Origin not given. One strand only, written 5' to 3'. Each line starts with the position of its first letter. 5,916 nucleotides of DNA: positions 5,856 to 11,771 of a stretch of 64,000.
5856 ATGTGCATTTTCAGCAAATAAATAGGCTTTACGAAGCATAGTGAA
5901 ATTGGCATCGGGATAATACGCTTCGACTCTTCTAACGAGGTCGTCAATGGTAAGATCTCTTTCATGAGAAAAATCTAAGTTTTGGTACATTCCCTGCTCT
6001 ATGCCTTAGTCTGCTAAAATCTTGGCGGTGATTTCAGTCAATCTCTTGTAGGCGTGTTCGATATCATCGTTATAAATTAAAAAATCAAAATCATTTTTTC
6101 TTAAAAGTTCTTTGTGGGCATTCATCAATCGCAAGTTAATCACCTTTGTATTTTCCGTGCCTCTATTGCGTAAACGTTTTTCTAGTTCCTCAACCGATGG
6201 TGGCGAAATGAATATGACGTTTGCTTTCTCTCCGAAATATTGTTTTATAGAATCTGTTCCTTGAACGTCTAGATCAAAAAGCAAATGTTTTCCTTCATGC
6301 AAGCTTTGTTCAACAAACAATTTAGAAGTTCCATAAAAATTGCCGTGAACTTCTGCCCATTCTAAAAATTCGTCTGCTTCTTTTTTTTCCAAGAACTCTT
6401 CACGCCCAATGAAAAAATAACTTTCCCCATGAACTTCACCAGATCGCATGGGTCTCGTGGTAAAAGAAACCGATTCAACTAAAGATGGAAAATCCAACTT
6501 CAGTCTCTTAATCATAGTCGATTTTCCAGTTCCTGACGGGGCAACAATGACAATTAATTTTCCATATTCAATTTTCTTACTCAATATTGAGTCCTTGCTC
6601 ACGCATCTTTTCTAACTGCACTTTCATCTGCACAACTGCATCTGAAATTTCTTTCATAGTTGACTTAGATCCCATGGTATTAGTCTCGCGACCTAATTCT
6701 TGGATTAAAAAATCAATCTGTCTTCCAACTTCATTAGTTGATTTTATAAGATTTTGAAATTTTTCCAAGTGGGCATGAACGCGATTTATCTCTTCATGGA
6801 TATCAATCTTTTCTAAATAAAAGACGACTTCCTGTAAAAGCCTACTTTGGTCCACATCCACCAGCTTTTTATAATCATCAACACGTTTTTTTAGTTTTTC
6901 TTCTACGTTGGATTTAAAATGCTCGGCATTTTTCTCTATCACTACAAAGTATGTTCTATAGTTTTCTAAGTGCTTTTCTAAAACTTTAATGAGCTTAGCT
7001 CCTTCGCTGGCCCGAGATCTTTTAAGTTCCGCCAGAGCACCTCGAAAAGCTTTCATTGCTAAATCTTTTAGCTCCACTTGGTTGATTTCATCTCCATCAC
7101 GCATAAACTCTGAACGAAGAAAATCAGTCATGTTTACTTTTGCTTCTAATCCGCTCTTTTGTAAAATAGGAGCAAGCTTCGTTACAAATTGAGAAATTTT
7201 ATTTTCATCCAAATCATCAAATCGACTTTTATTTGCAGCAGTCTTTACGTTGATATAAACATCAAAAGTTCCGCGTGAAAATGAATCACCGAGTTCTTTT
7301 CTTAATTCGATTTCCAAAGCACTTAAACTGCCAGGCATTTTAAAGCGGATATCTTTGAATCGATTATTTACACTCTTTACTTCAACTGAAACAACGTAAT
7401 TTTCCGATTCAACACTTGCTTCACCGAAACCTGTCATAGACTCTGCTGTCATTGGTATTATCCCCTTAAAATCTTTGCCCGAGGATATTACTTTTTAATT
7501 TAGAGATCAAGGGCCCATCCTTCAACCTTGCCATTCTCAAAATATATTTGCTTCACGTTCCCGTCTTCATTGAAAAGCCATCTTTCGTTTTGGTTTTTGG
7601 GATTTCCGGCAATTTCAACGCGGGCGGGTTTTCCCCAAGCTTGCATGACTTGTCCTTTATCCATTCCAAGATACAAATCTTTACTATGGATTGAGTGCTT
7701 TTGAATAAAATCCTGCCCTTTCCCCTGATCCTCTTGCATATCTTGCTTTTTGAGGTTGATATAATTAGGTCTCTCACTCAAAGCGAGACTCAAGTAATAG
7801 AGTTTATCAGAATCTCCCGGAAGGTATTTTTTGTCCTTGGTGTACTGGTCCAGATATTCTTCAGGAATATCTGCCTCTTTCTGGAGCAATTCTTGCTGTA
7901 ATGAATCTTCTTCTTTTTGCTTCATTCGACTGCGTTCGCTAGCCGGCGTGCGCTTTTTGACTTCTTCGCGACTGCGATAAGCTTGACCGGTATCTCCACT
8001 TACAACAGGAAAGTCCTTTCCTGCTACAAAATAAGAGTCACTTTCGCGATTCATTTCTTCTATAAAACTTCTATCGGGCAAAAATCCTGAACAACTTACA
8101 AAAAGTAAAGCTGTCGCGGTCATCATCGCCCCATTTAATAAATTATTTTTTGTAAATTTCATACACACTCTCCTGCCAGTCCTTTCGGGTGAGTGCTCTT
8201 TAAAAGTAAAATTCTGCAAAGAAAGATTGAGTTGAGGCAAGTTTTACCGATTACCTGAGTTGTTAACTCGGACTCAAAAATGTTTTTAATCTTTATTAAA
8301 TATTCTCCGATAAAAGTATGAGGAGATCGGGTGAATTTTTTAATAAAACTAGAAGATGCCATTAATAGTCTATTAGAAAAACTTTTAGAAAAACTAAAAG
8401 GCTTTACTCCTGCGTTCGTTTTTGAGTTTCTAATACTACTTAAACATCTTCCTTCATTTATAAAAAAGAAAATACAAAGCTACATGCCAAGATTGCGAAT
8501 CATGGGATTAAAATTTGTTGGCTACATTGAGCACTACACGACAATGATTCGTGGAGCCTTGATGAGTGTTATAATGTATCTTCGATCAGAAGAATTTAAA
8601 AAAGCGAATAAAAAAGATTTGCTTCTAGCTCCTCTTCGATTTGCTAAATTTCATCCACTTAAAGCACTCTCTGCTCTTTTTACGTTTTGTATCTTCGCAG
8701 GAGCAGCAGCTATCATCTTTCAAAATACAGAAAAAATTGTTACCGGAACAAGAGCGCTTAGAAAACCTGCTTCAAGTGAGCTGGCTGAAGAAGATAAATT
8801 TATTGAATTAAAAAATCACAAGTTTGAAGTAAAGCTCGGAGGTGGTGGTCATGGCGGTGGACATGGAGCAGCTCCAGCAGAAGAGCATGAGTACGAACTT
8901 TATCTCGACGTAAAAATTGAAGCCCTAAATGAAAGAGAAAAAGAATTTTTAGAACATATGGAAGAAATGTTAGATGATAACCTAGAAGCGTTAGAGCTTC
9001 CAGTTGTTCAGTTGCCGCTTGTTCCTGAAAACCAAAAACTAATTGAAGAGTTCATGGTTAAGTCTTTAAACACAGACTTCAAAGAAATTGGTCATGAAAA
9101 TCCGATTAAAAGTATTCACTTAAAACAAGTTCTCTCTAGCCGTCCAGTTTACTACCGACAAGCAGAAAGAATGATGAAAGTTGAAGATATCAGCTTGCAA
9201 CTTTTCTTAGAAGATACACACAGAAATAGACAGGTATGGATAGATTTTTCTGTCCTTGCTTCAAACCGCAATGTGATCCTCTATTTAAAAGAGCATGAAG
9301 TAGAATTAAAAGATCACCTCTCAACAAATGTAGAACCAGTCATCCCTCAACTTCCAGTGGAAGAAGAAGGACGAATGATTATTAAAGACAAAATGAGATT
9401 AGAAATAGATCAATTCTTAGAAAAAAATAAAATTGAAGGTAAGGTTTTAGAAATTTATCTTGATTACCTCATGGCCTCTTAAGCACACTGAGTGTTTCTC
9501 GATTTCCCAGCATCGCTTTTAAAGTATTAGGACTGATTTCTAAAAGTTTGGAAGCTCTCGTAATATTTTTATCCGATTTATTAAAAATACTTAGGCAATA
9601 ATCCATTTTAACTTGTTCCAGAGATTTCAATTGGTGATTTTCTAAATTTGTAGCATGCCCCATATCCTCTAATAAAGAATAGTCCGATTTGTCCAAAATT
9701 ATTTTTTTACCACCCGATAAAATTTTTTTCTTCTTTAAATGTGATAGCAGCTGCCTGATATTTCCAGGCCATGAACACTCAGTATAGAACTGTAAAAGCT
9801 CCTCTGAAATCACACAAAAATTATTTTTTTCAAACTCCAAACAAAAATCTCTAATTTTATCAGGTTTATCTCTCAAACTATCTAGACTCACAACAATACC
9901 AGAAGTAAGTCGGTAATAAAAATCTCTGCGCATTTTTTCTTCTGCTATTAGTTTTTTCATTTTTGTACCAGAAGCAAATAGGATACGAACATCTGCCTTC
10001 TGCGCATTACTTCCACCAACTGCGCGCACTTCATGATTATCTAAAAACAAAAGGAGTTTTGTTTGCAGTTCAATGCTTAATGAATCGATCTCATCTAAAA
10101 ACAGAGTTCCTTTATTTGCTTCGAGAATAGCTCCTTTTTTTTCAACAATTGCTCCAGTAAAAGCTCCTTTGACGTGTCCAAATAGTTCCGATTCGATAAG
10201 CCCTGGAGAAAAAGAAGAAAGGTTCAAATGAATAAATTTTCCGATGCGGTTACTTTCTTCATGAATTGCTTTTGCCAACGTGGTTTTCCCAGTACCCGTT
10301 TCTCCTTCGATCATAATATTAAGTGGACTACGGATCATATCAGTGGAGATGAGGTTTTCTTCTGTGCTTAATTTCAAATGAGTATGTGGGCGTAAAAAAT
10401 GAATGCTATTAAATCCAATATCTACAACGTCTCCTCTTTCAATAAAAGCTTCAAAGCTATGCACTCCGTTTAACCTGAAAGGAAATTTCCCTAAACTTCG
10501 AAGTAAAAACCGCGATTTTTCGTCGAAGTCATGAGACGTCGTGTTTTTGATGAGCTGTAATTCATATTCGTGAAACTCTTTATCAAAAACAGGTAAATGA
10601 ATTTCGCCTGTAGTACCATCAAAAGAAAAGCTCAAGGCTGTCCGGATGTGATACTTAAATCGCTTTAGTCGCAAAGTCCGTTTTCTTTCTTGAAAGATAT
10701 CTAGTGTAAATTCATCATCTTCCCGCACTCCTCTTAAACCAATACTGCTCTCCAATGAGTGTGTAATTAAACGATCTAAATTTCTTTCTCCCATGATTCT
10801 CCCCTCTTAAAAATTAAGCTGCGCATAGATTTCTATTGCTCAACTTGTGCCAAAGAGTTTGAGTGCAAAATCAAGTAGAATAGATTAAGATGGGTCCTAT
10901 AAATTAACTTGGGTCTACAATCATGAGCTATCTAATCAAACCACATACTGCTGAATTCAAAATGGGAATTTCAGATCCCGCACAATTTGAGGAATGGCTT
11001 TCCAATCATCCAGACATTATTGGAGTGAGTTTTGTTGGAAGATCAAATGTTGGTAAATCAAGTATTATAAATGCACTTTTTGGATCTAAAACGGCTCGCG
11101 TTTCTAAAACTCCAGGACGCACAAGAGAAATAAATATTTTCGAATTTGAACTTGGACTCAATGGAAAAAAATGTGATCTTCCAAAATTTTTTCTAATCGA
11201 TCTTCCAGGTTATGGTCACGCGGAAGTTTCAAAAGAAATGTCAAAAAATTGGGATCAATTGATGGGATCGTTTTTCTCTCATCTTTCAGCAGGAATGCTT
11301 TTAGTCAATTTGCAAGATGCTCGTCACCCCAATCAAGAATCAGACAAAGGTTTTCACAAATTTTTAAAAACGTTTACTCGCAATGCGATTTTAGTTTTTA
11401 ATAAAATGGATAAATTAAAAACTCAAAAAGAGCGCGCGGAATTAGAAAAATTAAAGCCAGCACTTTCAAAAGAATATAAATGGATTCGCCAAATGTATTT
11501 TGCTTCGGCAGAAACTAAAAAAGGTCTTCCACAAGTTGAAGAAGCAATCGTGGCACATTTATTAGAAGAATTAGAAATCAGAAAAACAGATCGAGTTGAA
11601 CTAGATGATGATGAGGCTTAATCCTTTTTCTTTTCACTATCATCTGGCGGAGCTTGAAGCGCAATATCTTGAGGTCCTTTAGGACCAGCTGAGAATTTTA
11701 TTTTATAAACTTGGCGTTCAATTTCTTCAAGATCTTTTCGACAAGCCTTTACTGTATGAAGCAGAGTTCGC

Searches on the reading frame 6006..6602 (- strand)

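Call 44: search_protein_families(library=pfam, proteins=[window:6006-6602:-], max_evalue=0.001)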
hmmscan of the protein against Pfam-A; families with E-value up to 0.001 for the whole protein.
window:6006-6602:- (198 aa): 4 families
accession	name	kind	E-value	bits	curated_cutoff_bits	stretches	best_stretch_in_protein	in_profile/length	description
PF00625.27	Guanylate_kin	-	1.4e-46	158.9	25.2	1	14-192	2-179/182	Guanylate kinase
PF13238.12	AAA_18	-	0.00027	21.8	29.4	1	17-154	1-118/128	AAA domain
PF13481.12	AAA_25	-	0.00069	19.7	27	0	6-32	25-51/195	AAA domain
PF13401.12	AAA_22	-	0.00094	19.9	27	0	13-39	4-30/130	AAA domain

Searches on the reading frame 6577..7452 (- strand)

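Call 44: search_protein_families(library=pfam, proteins=[window:6577-7452:-], max_evalue=0.001)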
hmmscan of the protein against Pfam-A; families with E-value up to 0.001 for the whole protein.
window:6577-7452:- (291 aa): 2 families
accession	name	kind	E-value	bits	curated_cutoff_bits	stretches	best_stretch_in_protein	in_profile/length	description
PF08340.16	YicC-like_C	-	9.6e-38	129.4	27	1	172-291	1-120/120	Endoribonuclease YicC-like, C-terminal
PF03755.18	YicC-like_N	-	1.1e-32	114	25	1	4-154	2-154/156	Endoribonuclease YicC-like, N-terminal region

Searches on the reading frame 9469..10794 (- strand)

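Call 44: search_protein_families(library=pfam, proteins=[window:9469-10794:-], max_evalue=0.001)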
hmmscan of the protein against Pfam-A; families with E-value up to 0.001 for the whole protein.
window:9469-10794:- (441 aa): 11 families
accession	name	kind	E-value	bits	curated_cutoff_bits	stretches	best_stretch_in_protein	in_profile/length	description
PF00158.32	Sigma54_activat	-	3.3e-51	173.7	20.2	1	152-297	17-163/168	Sigma-54 interaction domain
PF14532.12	Sigma54_activ_2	-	2.5e-12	47.6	25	1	155-298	19-130/138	Sigma-54 interaction domain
PF00004.35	AAA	-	2.4e-09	38.2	21.2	1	161-283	2-115/131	ATPase family associated with various cellular activities (AAA)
PF00493.29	MCM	-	1.1e-06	28.4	23.3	1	151-257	51-151/224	MCM P-loop domain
PF07724.20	AAA_2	-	2.2e-06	28.3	27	1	158-288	4-136/166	AAA domain (Cdc48 subfamily)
PF07728.20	AAA_5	-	4.2e-06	27.3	22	1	159-279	1-125/139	AAA domain (dynein-related subfamily)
PF13401.12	AAA_22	-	2.5e-05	25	27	1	157-254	5-114/130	AAA domain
PF25601.1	AAA_lid_14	-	5.1e-05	23.4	27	1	325-368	25-68/87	AAA+ ATPase lid domain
PF01078.27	Mg_chelatase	-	8.7e-05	22.5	20.3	0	215-257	94-136/207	Magnesium chelatase, subunit ChlI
PF13191.12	AAA_16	-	0.00015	22.7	32.6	1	152-253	19-140/167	AAA ATPase domain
PF13173.12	AAA_14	-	0.0008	19.8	27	0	160-264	5-100/129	AAA domain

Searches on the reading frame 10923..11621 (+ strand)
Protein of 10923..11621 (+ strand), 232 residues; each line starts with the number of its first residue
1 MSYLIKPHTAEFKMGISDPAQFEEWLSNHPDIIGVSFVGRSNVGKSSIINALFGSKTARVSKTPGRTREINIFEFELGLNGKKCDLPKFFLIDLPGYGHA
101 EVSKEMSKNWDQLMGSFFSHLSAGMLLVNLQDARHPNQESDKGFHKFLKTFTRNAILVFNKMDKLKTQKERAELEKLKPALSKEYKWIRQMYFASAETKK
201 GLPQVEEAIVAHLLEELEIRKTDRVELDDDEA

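Call 44: search_protein_families(library=pfam, proteins=[window:10923-11621:+], max_evalue=0.001)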
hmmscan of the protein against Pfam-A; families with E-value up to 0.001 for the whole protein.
window:10923-11621:+ (232 aa): 6 families
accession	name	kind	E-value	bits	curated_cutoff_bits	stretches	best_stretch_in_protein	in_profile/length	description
PF01926.29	MMR_HSR1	-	2.3e-20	73.2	21.9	1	35-161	2-113/113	50S ribosome-binding GTPase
PF02421.24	FeoB_N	-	1.1e-09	38.4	27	1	35-183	3-136/156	Ferrous iron transport protein B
PF03193.22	RsgA_GTPase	-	6e-08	33.1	30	1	35-64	109-141/174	RsgA GTPase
PF00350.29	Dynamin_N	-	3e-06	27.8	27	0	35-64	1-30/168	Dynamin family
PF00009.33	GTP_EFTU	-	8.7e-06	25.9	26.5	1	63-213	52-186/188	Elongation factor Tu GTP binding domain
PF00735.24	Septin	-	0.00019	21.2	26.2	1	37-116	9-88/280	Septin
